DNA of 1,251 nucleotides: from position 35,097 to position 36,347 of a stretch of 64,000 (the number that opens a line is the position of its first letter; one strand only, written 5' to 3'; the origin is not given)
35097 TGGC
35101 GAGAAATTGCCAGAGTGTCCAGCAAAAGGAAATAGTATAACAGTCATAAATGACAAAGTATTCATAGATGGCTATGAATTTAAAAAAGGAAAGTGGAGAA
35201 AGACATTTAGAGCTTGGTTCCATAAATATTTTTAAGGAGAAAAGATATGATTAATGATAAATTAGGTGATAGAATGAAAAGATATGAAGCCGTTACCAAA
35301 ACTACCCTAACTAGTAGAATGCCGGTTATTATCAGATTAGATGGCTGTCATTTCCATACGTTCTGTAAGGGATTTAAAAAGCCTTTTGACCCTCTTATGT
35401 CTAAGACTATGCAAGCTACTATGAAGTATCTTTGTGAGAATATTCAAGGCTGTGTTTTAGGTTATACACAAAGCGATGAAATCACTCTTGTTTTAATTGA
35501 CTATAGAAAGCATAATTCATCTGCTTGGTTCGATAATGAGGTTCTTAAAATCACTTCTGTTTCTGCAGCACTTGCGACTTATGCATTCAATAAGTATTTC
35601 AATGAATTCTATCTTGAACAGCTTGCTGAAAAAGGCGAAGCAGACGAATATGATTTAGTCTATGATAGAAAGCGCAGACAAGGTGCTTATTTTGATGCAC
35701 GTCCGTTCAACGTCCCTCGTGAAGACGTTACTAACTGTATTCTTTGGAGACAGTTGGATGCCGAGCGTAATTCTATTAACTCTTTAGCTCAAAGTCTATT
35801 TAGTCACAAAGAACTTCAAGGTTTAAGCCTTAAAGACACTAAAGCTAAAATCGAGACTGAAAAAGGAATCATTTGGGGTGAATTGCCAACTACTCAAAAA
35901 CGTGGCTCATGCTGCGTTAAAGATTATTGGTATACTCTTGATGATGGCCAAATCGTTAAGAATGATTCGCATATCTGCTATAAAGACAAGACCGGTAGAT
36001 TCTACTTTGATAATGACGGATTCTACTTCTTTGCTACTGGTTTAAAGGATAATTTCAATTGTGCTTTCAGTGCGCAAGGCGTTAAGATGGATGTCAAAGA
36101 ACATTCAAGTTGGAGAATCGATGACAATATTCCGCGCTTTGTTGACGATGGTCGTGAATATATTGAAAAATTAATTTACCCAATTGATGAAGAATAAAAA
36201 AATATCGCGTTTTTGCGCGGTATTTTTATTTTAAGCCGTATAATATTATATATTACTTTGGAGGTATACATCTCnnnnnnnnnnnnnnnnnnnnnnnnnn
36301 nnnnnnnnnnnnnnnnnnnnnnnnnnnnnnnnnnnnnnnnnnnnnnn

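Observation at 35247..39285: Contiguous tRNA/RNA-repair module: Thg1-like 3'-5' polymerase - P-loop kinase - 395-aa unknown - Rnl2-like RNA ligase - MazG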

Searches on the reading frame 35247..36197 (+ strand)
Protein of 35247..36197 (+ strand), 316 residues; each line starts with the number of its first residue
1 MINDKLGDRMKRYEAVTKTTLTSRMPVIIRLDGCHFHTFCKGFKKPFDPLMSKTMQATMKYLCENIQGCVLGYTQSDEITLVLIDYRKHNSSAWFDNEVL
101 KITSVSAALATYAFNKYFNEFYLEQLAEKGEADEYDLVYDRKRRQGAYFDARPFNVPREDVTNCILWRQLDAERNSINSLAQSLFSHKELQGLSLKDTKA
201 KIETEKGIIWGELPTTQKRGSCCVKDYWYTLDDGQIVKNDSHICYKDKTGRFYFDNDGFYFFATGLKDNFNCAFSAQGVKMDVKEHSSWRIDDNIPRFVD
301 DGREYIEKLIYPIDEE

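Call 3: search_protein_families(library=pfam, proteins=[window:35247-36197:+], max_evalue=0.01)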
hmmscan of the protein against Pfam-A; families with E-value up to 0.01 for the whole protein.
window:35247-36197:+ (316 aa): 1 family
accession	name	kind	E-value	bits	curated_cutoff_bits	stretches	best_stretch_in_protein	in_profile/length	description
PF04446.17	Thg1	-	9.1e-30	103.7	29.2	1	8-157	2-130/130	tRNAHis guanylyltransferase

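Call 4: search_protein_families(library=phrogs, proteins=[window:35247-36197:+], max_evalue=0.001)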
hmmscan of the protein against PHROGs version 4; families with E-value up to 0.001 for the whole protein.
window:35247-36197:+ (316 aa): 1 family
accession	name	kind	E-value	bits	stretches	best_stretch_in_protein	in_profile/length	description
phrog_4717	-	DNA, RNA and nucleotide metabolism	5e-82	276.3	1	3-246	2-212/250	tRNA-His guanylyltransferase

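Call 8: search_dna_similar(query=window:35247-36197:+, collection=phages, mode=protein, max_rows=30)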
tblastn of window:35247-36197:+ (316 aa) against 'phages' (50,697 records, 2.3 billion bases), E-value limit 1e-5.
Records with a match: 164; places in all: 165; records where one place covers at least 80% of the query: 18.
Best place of each record, by identity: <60% 164.
By first word of the organism name: Bacillus 46; Prevotella 15; Caulobacter 13; Mycobacterium 11; Erwinia 7; Brevundimonas 7; Vibrio 6; Aeromonas 6; Burkholderia 5; Fusobacterium 4; and 20 more.
By host as written in the record: - 17; Prevotella sp. 15; Bacillus cereus 14; Caulobacter vibrioides CB15 13; Mycobacterium smegmatis mc2 155 8; Brevundimonas pondensis LVF1 6; Bacillus sp. 5; Burkholderia cenocepacia 4; and 51 more.
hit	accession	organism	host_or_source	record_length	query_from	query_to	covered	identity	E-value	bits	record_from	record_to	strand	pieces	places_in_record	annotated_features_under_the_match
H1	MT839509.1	Bacteriophage sp.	human fecal samples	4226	2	310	98%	48.9%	1e-79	268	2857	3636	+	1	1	record has no annotation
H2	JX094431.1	Bacillus phage vB_BceM_Bc431v3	Bacillus cereus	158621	4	316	99%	38.0%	1e-57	205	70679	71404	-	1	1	orf143: putative tRNA-His guanylyltransferase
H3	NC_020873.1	Bacillus phage vB_BceM_Bc431v3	Bacillus cereus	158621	4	316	99%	38.0%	1e-57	205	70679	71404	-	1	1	orf143: tRNA-His guanylyltransferase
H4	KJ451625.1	Bacillus phage Bcp1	Bacillus cereus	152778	4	316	99%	37.7%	4e-59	209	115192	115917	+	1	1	putative tRNA-His guanylyltransferase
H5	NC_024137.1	Bacillus phage Bcp1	Bacillus cereus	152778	4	316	99%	37.7%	4e-59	209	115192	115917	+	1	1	tRNA-His guanylyltransferase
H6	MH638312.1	Bacillus phage Kioshi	Bacillus thuringiensis kurstaki ATCC ...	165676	4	316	99%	37.7%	7e-59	209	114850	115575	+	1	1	170: tRNAHis guanylyltransferase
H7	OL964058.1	Bacillus phage vB_BtM_BMBsp2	Bacillus thuringiensis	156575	4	316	99%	37.4%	6e-59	209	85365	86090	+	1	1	putative tRNA-His guanylyltransferase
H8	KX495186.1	Bacillus phage PK16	Bacillus cereus ATCC 21772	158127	4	316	99%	37.4%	2e-58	208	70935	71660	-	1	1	putative tRNA-His guanylyltransferase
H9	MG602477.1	Bacillus phage BCP01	Bacillus cereus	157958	4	316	99%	37.4%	2e-58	208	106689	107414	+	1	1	hypothetical protein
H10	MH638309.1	Bacillus phage Hobo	Bacillus thuringiensis kurstaki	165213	4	316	99%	37.4%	4e-58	207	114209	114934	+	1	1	168: tRNAHis guanylyltransferase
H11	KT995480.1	Bacillus phage BM15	Priestia megaterium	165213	4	316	99%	37.4%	4e-58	207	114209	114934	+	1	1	tRNA-His guanylyltransferase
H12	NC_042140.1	Bacillus phage BM15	Priestia megaterium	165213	4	316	99%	37.4%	4e-58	207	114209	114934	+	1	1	tRNA-His guanylyltransferase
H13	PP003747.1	Bacillus phage Z3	Bacillus cereus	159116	4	316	99%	37.1%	8e-59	209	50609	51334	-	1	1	putative tRNA-His guanylyltransferase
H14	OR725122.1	Bacillus phage BC-VP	Bacillus cereus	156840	4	316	99%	37.1%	1e-58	208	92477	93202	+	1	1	tRNA-His guanylyltransferase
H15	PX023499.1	Bacillus phage PHZU0001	Bacillus sp.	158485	4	316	99%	37.1%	3e-58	207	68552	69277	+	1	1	record has no annotation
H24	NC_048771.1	Aeromonas phage 4L372D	Aeromonas hydrophila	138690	1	229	72%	48.0%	5e-61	215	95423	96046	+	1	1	4L372D_166: tRNA-His guanylyltransferase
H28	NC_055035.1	Fusobacterium phage Fnu1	Fusobacterium nucleatum ATCC 10953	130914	5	232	72%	47.0%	4e-58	207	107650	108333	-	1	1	tRNA-His guanylyltransferase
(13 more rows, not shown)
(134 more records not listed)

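Call 10: get_annotated_region(hit=H5, flank=5000)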
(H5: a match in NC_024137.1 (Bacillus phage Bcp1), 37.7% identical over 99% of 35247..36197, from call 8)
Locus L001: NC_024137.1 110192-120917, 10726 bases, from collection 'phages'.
description: Bacillus phage Bcp1, complete genome.
organism: Bacillus phage Bcp1 (NCBI taxid 584892)
taxonomy: Viruses; Duplodnaviria; Heunggongvirae; Uroviricota; Caudoviricetes; Herelleviridae; Bastillevirinae; Caeruleovirus; Caeruleovirus Bcp1
host: Bacillus cereus; source: landfill soil; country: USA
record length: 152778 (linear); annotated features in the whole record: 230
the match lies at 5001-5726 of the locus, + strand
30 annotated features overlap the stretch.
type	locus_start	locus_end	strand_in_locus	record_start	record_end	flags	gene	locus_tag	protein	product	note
CDS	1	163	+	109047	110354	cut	-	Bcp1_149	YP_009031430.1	exonuclease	-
CDS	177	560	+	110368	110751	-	-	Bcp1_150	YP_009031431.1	hypothetical protein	Phobius prediction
CDS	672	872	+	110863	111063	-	-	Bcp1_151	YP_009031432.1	hypothetical protein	-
CDS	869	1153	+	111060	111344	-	-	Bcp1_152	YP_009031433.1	hypothetical protein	-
CDS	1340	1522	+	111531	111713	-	-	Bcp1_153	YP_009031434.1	hypothetical protein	-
CDS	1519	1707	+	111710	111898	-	-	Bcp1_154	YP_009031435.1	hypothetical protein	-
CDS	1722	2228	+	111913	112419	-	-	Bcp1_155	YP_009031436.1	SAM-dependent methyltransferase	-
CDS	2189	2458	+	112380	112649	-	-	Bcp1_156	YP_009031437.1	hypothetical protein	-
CDS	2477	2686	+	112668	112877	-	-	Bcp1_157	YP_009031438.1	hypothetical protein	-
CDS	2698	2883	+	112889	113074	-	-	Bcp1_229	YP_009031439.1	hypothetical protein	-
CDS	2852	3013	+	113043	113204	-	-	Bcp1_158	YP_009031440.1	hypothetical protein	-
CDS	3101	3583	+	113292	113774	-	-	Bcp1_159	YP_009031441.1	hypothetical protein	-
CDS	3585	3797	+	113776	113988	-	-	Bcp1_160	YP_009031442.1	hypothetical protein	-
CDS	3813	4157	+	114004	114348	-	-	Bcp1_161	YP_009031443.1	hypothetical protein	-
CDS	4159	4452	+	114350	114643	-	-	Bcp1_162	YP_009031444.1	hypothetical protein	-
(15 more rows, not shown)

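Call 11: get_annotated_region(hit=H24, flank=5000)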
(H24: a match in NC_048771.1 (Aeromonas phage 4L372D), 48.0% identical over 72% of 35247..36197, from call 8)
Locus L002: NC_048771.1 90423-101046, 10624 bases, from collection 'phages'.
description: Aeromonas phage 4_L372D, complete genome.
organism: Aeromonas phage 4L372D (NCBI taxid 2588518)
taxonomy: Viruses; Duplodnaviria; Heunggongvirae; Uroviricota; Caudoviricetes; Plateaulakevirus; Plateaulakevirus pv4L372D
host: Aeromonas hydrophila; source: lake water; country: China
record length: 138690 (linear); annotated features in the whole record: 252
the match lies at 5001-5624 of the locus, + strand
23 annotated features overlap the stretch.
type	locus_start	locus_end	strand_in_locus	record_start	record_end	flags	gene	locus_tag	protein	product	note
CDS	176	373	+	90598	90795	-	4L372D_154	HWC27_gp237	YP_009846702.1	hypothetical protein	-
CDS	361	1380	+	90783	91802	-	4L372D_155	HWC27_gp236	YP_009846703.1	hypothetical protein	hypothetical protein TUST1-159_00840 [Vibrio phage ICP1_2006_B]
CDS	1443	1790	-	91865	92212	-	4L372D_156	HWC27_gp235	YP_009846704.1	hypothetical protein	-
CDS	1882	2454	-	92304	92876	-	4L372D_157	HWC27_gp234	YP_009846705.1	hypothetical protein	hypothetical protein VPSG_00050 [Vibrio phage pYD38-B]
CDS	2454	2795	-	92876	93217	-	4L372D_158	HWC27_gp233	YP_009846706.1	hypothetical protein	hypothetical protein VPBG_00020 [Vibrio phage helene 12B3]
CDS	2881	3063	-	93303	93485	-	4L372D_159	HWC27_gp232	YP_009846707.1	hypothetical protein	-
CDS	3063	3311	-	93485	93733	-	4L372D_160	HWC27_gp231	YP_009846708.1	hypothetical protein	-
CDS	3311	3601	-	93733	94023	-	4L372D_161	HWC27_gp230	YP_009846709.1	hypothetical protein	-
CDS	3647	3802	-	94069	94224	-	4L372D_162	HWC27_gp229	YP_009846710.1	hypothetical protein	-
CDS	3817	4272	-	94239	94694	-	4L372D_163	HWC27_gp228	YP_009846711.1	hypothetical protein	-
CDS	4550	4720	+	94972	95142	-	4L372D_164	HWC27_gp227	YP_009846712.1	hypothetical protein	-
CDS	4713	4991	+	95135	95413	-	4L372D_165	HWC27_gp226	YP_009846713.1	hypothetical protein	-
CDS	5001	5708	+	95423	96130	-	4L372D_166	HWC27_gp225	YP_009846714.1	tRNA-His guanylyltransferase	tRNA-His guanylyltransferase [Shewanella sp. phage 1/4]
CDS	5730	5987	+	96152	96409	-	4L372D_167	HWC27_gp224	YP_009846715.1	hypothetical protein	-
CDS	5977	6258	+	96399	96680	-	4L372D_168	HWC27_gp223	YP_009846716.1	hypothetical protein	-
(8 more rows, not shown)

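Call 12: get_annotated_region(hit=H28, flank=5000)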
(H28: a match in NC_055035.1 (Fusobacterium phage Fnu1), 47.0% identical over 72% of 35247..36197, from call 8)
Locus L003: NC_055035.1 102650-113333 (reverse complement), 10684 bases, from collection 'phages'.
description: Fusobacterium phage Fnu1, complete genome.
organism: Fusobacterium phage Fnu1 (NCBI taxid 2530024)
taxonomy: Viruses; Duplodnaviria; Heunggongvirae; Uroviricota; Caudoviricetes; Latrobevirus; Latrobevirus FNU1
host: Fusobacterium nucleatum ATCC 10953; source: -; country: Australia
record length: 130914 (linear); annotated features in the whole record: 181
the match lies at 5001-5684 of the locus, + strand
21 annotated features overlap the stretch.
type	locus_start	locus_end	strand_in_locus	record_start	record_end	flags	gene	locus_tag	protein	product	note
CDS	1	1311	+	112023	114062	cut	-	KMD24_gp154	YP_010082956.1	exonuclease V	153. AAA family ATPase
CDS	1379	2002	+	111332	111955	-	-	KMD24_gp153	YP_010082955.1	DNA methyltransferase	152. TPA: tRNA (adenine-N(6)-)-methyltransferase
CDS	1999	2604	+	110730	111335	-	-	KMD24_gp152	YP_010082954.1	hypothetical protein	151. hypothetical protein A2Y22_00670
CDS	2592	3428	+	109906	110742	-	-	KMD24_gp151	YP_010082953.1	tetrahydrofolate dehydrogenase and cyclohydrolase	150. bifunctional methylenetetrahydrofolate dehydrogenase/methenyltetrahydrofolate cyclohydrolase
CDS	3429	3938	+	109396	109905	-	-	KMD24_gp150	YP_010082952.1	hypothetical protein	149. No significant similarity found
CDS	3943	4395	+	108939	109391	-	-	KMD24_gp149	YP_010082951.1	Furin-1 precursor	148. Furin-1 precursor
CDS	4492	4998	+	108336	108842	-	-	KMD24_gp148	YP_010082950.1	hypothetical protein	147. hypothetical protein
CDS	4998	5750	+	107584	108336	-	-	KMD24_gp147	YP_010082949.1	tRNA-His guanylyltransferase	146. hypothetical protein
CDS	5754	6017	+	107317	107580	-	-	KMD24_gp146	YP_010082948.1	type II toxin-antitoxin system HipA family toxin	145. type II toxin-antitoxin system HipA family toxin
CDS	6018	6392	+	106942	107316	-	-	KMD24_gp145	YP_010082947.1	hypothetical protein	144. hypothetical protein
CDS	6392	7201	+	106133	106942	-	-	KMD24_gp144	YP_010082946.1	prohibitin family protein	143. prohibitin family protein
CDS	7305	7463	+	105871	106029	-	-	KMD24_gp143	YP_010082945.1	hypothetical protein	142. hypothetical protein L915_04856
CDS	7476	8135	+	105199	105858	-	-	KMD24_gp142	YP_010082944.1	TetR family transcriptional regulator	141. transcriptional regulator, TetR family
CDS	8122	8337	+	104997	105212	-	-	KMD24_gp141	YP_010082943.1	peptide ABC transporter substrate-binding protein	140. peptide ABC transporter substrate-binding protein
CDS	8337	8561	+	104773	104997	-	-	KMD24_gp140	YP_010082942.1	multidrug efflux RND transporter permease subunit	139. multidrug efflux RND transporter permease subunit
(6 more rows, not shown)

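Call 13: get_annotated_region(hit=H1, flank=5000)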
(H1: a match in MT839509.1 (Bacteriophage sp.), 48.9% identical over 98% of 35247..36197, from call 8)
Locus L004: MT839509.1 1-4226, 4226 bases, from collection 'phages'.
description: UNVERIFIED: Bacteriophage sp. clone scaffold_10916 genomic sequence.
organism: Bacteriophage sp. (NCBI taxid 38018)
taxonomy: Viruses
host: -; source: human fecal samples; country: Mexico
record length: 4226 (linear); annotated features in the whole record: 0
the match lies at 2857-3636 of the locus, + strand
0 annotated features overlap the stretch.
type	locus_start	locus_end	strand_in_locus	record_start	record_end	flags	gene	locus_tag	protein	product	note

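Call 25: search_solved_structures(query=window:35247-36197:+, max_evalue=1, show_alignments=3)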
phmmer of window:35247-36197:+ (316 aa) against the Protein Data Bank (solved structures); distinct sequences matched with E-value up to 1: 7.
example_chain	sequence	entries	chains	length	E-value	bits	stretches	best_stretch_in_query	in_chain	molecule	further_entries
4kgk_A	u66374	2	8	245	3.2e-58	200.8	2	4-124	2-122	Thg1-like uncharacterized protein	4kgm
3otb_A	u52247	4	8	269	5e-07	32.6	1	20-170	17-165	tRNA(His) guanylyltransferase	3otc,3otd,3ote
7cv1_A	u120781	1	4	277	5.3e-07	32.5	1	20-170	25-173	Probable tRNA(His) guanylyltransferase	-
5axk_A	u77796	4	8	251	2.4e-05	27.1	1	25-107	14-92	tRNA(His)-5'-guanylyltransferase (Thg1) like protein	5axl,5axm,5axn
3wbz_A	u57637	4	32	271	6.2e-05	25.8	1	25-236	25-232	Likely histidyl tRNA-specific guanylyltransferase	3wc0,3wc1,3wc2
5xox_A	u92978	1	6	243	0.00066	22.4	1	17-110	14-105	tRNA(His) guanylyltransferase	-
3n9t_A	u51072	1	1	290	0.23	14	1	200-272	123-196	PnpC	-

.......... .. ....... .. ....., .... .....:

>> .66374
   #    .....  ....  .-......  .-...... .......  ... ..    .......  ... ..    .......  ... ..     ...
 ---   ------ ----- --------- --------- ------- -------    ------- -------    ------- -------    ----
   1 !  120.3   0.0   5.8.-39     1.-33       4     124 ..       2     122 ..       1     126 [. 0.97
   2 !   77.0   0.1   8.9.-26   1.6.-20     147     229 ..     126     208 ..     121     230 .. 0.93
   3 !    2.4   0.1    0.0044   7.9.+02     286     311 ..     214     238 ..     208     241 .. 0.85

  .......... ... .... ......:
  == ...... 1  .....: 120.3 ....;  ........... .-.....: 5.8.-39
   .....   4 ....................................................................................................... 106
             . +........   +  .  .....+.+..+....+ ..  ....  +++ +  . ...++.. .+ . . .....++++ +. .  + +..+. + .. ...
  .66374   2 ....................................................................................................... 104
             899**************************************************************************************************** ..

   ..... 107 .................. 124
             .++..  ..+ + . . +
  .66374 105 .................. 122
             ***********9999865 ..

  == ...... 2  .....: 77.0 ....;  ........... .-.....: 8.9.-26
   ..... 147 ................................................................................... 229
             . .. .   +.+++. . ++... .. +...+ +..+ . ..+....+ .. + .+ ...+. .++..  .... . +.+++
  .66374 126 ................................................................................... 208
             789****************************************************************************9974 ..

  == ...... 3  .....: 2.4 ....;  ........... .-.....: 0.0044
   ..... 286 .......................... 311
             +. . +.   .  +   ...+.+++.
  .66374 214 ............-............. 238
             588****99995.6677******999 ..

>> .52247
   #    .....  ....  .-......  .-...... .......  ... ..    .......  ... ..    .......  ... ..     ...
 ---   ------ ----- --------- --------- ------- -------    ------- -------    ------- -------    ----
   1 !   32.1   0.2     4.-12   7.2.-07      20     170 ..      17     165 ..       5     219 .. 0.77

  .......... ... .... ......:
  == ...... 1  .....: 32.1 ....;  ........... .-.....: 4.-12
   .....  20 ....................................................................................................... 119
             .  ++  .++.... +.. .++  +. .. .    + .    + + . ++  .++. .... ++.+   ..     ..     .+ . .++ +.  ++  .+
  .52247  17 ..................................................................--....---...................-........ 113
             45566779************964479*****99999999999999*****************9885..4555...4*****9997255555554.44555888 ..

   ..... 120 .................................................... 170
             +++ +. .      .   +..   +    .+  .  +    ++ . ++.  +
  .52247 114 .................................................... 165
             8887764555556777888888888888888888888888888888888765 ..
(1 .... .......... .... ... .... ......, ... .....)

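Call 26: find_related_loci(query=window:35247-36197:+, collection=viral_contigs, flank=10000)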
Query window:35247-36197:+ (316 aa) in viral_contigs; peptide patterns used: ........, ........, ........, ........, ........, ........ (x = any residue, [..] = any of these).
19 stretches matched a pattern; 5 encode a relative of the query (tblastn E <= 1e-3); 5 distinct loci.
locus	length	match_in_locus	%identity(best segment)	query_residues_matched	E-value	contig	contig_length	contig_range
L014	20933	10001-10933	68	1-310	2e-142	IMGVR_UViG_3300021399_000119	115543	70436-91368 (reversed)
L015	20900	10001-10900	65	1-311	5e-136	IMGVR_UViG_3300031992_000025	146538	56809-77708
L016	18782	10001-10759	75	1-311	2e-116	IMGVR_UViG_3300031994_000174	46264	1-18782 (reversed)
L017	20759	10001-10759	75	1-311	2e-116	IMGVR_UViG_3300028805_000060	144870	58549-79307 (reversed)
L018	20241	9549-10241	51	1-235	1e-71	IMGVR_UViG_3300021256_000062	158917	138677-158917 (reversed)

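Call 88: search_protein_families(library=ncbifam, max_evalue=0.001, proteins=[window:35247-36197:+])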
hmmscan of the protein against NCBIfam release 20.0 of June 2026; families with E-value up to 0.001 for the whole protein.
window:35247-36197:+ (316 aa): 0 families

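Call 115: search_protein_families(library=padloc, max_evalue=0.01, proteins=[window:35247-36197:+])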
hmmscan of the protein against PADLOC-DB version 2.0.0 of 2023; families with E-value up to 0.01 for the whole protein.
window:35247-36197:+ (316 aa): 0 families
